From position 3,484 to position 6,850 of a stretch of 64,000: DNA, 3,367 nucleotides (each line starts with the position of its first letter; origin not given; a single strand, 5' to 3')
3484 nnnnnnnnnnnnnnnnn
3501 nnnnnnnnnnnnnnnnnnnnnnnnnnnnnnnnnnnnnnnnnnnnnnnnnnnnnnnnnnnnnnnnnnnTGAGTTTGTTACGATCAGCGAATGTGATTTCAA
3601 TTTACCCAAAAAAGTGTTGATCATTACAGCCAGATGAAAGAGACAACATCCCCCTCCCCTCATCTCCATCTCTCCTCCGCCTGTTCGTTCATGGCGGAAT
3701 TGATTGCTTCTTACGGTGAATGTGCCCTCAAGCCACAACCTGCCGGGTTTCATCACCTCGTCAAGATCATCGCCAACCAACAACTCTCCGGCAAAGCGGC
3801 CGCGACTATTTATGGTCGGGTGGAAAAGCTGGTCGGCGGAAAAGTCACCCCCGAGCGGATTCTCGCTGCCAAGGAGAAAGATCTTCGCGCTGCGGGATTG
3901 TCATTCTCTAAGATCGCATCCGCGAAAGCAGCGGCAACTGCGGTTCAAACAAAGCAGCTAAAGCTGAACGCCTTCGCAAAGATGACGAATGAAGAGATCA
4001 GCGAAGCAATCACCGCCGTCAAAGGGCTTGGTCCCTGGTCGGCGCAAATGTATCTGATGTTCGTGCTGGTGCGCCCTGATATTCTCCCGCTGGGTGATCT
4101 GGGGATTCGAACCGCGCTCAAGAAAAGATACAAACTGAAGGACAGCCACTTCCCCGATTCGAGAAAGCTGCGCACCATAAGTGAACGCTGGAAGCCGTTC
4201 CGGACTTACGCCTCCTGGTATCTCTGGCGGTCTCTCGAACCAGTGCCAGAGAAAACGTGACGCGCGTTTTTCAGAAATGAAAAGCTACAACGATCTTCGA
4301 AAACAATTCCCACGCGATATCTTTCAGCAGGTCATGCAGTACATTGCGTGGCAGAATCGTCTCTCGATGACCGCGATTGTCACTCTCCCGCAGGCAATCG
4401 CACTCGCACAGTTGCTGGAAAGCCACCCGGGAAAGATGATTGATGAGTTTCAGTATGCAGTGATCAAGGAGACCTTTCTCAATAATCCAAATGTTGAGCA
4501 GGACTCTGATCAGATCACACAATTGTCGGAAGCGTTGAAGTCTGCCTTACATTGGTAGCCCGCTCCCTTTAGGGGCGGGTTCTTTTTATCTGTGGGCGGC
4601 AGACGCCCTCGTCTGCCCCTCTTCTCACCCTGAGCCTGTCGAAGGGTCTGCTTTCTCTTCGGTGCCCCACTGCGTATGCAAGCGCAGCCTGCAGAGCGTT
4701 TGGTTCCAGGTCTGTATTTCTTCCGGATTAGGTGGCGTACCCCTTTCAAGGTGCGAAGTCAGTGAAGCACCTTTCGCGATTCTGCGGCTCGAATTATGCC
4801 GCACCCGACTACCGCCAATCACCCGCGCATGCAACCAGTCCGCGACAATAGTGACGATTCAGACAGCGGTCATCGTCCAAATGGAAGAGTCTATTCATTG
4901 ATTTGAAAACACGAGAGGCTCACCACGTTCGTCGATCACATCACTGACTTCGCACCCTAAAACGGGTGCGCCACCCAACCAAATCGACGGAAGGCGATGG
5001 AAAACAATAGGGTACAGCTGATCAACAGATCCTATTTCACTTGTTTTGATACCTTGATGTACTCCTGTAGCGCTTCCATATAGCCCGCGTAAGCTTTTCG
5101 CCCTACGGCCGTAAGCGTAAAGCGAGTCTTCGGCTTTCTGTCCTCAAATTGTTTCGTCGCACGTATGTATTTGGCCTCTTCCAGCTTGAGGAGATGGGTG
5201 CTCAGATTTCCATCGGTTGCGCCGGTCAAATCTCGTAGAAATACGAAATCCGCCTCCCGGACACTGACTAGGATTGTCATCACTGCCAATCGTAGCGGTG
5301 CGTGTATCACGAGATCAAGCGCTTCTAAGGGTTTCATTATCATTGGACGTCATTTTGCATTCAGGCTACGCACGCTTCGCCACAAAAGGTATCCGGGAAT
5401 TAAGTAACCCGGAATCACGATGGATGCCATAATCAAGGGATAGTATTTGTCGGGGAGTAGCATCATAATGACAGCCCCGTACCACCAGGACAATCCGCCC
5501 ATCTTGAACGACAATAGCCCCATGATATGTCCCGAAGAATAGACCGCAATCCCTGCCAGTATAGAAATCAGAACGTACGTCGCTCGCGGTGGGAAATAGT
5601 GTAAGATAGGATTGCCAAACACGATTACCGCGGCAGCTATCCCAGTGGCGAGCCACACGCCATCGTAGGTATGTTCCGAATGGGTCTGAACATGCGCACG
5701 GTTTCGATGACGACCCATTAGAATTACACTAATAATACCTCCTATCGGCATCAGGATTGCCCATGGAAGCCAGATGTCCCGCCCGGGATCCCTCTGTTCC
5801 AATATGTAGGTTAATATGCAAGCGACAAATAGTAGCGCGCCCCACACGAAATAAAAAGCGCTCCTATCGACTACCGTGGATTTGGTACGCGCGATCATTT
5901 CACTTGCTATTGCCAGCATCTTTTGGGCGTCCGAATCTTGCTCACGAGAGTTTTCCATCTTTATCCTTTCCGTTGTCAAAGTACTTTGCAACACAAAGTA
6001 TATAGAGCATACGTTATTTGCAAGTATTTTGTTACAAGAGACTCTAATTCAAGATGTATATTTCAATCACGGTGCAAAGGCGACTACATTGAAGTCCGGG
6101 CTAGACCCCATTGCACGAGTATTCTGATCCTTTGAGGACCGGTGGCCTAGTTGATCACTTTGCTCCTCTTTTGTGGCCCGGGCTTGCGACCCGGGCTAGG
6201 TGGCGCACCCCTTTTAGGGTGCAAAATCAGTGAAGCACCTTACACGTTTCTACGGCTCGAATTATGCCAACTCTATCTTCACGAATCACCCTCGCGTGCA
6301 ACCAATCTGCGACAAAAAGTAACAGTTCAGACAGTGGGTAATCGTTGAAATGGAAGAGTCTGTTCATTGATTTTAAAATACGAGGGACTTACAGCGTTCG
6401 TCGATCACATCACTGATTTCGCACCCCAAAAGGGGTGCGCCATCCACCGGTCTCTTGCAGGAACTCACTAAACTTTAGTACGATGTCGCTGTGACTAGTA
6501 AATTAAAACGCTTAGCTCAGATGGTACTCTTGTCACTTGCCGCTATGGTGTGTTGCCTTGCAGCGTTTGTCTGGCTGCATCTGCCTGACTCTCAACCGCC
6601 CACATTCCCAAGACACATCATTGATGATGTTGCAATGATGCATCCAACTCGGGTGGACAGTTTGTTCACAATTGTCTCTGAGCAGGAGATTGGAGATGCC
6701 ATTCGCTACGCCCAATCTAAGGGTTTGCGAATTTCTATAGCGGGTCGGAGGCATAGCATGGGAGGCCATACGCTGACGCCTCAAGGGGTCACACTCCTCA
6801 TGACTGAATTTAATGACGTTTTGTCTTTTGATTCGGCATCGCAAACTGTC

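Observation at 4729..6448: Two ~250-bp MITE-like elements with hairpin-bearing terminal inverted repeats bracket a regulator and membrane-protein gene pair; a solo end lies at 24497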

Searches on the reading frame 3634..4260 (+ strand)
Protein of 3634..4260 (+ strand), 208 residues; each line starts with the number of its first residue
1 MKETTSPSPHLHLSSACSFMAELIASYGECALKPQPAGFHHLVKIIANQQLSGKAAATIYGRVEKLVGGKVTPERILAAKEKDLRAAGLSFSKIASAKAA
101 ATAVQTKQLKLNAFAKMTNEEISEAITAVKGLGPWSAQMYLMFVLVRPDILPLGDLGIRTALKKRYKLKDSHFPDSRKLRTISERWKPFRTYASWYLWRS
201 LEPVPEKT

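Call 12: search_protein_families(library=pfam, proteins=[window:3634-4260:+], max_evalue=0.01)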
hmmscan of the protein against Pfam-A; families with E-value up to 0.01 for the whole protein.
window:3634-4260:+ (208 aa): 1 family
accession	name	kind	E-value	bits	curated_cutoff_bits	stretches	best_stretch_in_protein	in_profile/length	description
PF00730.31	HhH-GPD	-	3e-12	47.3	26.2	1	43-187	1-107/108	HhH-GPD superfamily base excision DNA repair protein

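Call 33: find_encoding_contigs(protein=window:3634-4260:+, flank=10000, max_places=6)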
Protein window:3634-4260:+ (208 aa): 1 contig read that carries it; 1 place shown.
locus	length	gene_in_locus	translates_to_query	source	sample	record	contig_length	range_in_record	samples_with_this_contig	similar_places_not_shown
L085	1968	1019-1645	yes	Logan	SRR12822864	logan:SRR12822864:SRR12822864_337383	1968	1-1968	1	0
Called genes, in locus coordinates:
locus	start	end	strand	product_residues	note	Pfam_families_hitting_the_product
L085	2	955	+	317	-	?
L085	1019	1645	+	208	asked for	PF00730:HhH-GPD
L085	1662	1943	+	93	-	-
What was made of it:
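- Tried and rejected: Only one 1,968-bp Logan contig of the same organism was found (call 33).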

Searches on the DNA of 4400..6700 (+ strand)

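Call 35: search_rna_families(source=window, start=4400, end=6700, threshold=evalue, max_evalue=5)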
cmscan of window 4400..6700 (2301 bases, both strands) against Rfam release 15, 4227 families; matches with E-value up to 5: 5.
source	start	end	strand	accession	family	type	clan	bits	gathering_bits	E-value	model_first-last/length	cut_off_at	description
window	6060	6095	-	RF01366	CRISPR-DR53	Gene; CRISPR;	-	25.8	45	0.051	1-37/37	no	CRISPR RNA direct repeat element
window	6163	6196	-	RF03128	L31-Coriobacteria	Cis-reg; leader;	CL00118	23.9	33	0.61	1-33/33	no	L31-Coriobacteria ribosomal protein leader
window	5194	5289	-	RF00333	snoZ157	Gene; snRNA; snoRNA; CD-box;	CL00063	19.6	55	1.5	1-100/100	no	Small nucleolar RNA Z157/R69/R10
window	4547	4586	-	RF02628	Hrs1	Gene; sRNA;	-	17.4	56.4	3.6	1-74/74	no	Hfq-regulated sRNA 1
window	5252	5286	-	RF00289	SNORND104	Gene; snRNA; snoRNA; CD-box;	CL00077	16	40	1.7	1-70/70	no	Small nucleolar RNA SNORD104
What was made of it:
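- On Any Rfam RNA family: Nothing overlaps the elements at E <= 5 (call 35).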

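Call 77: build_rna_model(alignment_id=A6, structure=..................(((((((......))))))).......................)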
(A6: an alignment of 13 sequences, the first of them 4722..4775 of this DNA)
Model R1 built from alignment A6 (13 sequences, 61 columns); structure: as given.
model positions 56; base pairs 7; branch points 0; effective number of sequences 7.78; information 0.994 bits per position. Calibrated on 0.2 Mb of random sequence (short: E-values are rough).
structure used (alignment columns):
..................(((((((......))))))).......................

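Call 78: search_with_rna_model(model_id=R1, sources=[window, L001, L002, L003, L004, L005, L006, L007, L008, L009, L010, L011, L085, L086, L087, L090, L091, L092, L093], max_evalue=10)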
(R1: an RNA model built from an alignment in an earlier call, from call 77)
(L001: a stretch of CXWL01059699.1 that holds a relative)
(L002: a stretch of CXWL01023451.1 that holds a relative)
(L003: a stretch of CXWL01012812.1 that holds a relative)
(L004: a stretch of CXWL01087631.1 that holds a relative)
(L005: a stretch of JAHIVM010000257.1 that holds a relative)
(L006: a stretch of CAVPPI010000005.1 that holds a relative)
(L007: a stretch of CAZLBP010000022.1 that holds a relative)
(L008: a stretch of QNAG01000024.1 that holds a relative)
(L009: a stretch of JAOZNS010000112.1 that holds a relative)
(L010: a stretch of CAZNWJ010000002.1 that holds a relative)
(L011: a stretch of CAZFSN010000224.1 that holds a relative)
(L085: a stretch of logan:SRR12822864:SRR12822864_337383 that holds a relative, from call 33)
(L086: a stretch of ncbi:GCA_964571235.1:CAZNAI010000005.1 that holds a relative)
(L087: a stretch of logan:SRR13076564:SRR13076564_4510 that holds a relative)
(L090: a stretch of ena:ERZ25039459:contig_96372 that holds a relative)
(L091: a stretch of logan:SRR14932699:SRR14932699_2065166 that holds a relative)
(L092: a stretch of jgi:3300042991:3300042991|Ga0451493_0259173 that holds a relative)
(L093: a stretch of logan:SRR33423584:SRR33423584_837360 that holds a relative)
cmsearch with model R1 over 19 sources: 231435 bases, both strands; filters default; matches with E-value up to 10: 24.
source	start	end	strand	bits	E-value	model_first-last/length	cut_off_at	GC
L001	874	929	+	77.5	1.7e-18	1-56/56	no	0.57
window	4931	4986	-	75.9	4.5e-18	1-56/56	no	0.55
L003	949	1004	+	75.8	5.1e-18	1-56/56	no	0.59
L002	1675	1730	+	75.4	6.5e-18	1-56/56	no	0.59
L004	1250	1305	+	71.8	6e-17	1-56/56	no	0.59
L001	209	264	-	71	9.9e-17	1-56/56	no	0.61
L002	1876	1931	-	68.6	4.3e-16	1-56/56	no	0.54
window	6188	6243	+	64.1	6.9e-15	1-56/56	no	0.57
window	6400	6455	-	63.6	9.9e-15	1-56/56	no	0.57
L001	1079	1134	-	63.1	1.3e-14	1-56/56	no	0.54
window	4720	4775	+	61.2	4.2e-14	1-56/56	no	0.54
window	24488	24541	+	54.6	2.7e-12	1-56/56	no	0.5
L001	1153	1209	-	50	4.4e-11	1-56/56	no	0.53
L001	1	25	+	15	0.13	32-56/56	5'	0.56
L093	258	299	-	14.6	0.16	1-56/56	no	0.64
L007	702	739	-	12.4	0.63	1-56/56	no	0.63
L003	1033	1062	+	11.9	0.84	1-56/56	no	0.63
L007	7293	7328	+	9.3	4.3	1-56/56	no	0.69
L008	13126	13162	-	8.7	6.3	1-56/56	no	0.51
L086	2583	2616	+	8.3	8.2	1-56/56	no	0.5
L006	1533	1578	-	8.2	8.7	1-56/56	no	0.5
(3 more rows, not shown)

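Call 91: search_dna_similar(query=window:4724-4984:+, collection=phages, mode=distant, max_evalue=1, max_rows=10)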
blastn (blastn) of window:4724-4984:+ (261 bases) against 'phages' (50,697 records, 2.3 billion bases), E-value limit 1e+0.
Records with a match: 2; places in all: 2; records where one place covers at least 80% of the query: 0.
Best place of each record, by identity: 90-95% 2.
By first word of the organism name: Porphyromonas 2.
By host as written in the record: Porphyromonas gingivalis ATCC 49417 2.
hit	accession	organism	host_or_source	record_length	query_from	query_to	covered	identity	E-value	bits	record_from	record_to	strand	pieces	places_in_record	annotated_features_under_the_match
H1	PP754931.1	Porphyromonas phage phage019b_ATCC49417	Porphyromonas gingivalis ATCC 49417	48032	229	254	10%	92.3%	9e-1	39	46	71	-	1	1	none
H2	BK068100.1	Porphyromonas phage phage019a_ATCC49417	Porphyromonas gingivalis ATCC 49417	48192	229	254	10%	92.3%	9e-1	39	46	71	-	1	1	none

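Call 103: search_with_rna_model(model_id=R1, sources=[window, L001, L002, L003, L004], max_evalue=0.00001, make_alignment=true)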
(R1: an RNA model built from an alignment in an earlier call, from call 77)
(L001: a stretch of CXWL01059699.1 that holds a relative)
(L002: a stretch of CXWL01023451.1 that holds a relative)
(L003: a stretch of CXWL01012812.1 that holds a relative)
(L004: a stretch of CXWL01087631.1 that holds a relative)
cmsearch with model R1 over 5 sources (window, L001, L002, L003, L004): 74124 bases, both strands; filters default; matches with E-value up to 0.00001: 13.
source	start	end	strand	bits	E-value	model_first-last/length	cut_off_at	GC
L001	874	929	+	77.5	5.4e-19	1-56/56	no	0.57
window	4931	4986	-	75.9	1.4e-18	1-56/56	no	0.55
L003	949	1004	+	75.8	1.6e-18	1-56/56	no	0.59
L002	1675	1730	+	75.4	2.1e-18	1-56/56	no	0.59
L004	1250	1305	+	71.8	1.9e-17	1-56/56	no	0.59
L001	209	264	-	71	3.2e-17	1-56/56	no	0.61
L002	1876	1931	-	68.6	1.4e-16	1-56/56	no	0.54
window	6188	6243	+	64.1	2.2e-15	1-56/56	no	0.57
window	6400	6455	-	63.6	3.2e-15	1-56/56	no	0.57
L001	1079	1134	-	63.1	4.3e-15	1-56/56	no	0.54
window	4720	4775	+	61.2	1.3e-14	1-56/56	no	0.54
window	24488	24541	+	54.6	8.5e-13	1-56/56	no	0.5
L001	1153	1209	-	50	1.4e-11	1-56/56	no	0.53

Alignment A9: 13 matches aligned to the model, 57 columns, each read 5' to 3' on its own strand. Consensus structure (alignment columns), stored with it:
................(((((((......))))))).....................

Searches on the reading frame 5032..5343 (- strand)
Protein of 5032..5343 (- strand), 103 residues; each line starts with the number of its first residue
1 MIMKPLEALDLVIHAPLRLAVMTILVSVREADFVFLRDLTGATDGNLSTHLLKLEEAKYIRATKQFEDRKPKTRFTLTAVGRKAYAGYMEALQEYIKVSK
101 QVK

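Call 11: find_encoding_contigs(protein=window:5032-5343:-, flank=10000, max_places=10)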
Protein window:5032-5343:- (103 aa): no gene with exactly this product is on record in the collection.

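Call 12: search_protein_families(library=pfam, proteins=[window:5032-5343:-], max_evalue=0.01)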
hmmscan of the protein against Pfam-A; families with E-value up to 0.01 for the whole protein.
window:5032-5343:- (103 aa): 2 families
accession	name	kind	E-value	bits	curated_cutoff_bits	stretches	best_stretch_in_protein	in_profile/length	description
PF13601.12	HTH_34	-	4.7e-29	100.8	27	1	17-96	1-80/80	Winged helix DNA-binding domain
PF03551.20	PadR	-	0.00084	19.7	27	1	42-85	29-73/75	Transcriptional regulator PadR-like family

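Call 50: find_encoding_contigs(protein=window:5032-5337:-, flank=10000, max_places=10)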
Protein window:5032-5337:- (101 aa): no gene with exactly this product is on record in the collection.
